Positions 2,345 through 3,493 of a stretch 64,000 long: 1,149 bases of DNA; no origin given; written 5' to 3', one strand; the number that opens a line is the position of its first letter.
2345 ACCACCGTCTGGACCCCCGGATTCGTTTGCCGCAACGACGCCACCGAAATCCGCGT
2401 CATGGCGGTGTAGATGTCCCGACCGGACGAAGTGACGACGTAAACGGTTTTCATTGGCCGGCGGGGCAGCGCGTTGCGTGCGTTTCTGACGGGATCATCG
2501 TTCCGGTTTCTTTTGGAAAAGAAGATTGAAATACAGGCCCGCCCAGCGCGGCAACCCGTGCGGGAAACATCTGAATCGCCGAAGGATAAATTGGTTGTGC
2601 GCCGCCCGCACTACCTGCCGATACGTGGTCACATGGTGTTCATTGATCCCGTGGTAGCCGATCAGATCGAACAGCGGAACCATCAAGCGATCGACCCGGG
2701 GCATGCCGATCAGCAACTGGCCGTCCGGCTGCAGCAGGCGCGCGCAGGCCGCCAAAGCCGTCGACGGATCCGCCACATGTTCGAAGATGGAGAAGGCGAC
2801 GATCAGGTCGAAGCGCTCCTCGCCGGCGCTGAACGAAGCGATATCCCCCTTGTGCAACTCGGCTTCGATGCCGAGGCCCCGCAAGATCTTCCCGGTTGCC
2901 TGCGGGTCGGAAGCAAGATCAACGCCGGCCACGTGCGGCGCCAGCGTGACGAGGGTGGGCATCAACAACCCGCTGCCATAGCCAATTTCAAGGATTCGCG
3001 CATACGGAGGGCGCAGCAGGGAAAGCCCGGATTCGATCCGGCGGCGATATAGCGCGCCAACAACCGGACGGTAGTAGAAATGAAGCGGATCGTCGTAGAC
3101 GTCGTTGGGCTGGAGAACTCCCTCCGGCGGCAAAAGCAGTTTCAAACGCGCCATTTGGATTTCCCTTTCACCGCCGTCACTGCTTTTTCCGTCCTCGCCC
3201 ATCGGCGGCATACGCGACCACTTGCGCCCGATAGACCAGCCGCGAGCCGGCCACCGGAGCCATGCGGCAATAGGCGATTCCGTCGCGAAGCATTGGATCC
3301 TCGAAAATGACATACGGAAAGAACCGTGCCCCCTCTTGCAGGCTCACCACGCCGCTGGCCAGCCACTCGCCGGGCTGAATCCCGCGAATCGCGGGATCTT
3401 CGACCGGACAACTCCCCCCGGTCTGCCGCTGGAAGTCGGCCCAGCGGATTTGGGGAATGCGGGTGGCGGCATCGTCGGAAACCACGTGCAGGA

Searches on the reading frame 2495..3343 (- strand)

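Call 99: search_protein_families(library=pfam, proteins=[window:2495-3343:-], max_evalue=0.001)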
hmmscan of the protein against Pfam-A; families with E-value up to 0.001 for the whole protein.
window:2495-3343:- (282 aa): 6 families
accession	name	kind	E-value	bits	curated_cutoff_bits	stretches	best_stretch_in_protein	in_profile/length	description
PF13489.12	Methyltransf_23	-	5.1e-15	56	27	1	107-241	13-145/164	Methyltransferase domain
PF08241.18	Methyltransf_11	-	7.7e-14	52.5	21.2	1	118-212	1-95/95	Methyltransferase domain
PF13649.12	Methyltransf_25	-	9.9e-12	45.8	27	1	117-208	1-97/97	Methyltransferase domain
PF08242.18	Methyltransf_12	-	1.4e-09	39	30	1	118-210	1-98/98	Methyltransferase domain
PF13847.12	Methyltransf_31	-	5.7e-07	29.7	27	1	116-216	6-113/145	Methyltransferase domain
PF05401.17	NodS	-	7.2e-05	23.1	24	1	114-216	44-148/201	Nodulation protein S (NodS)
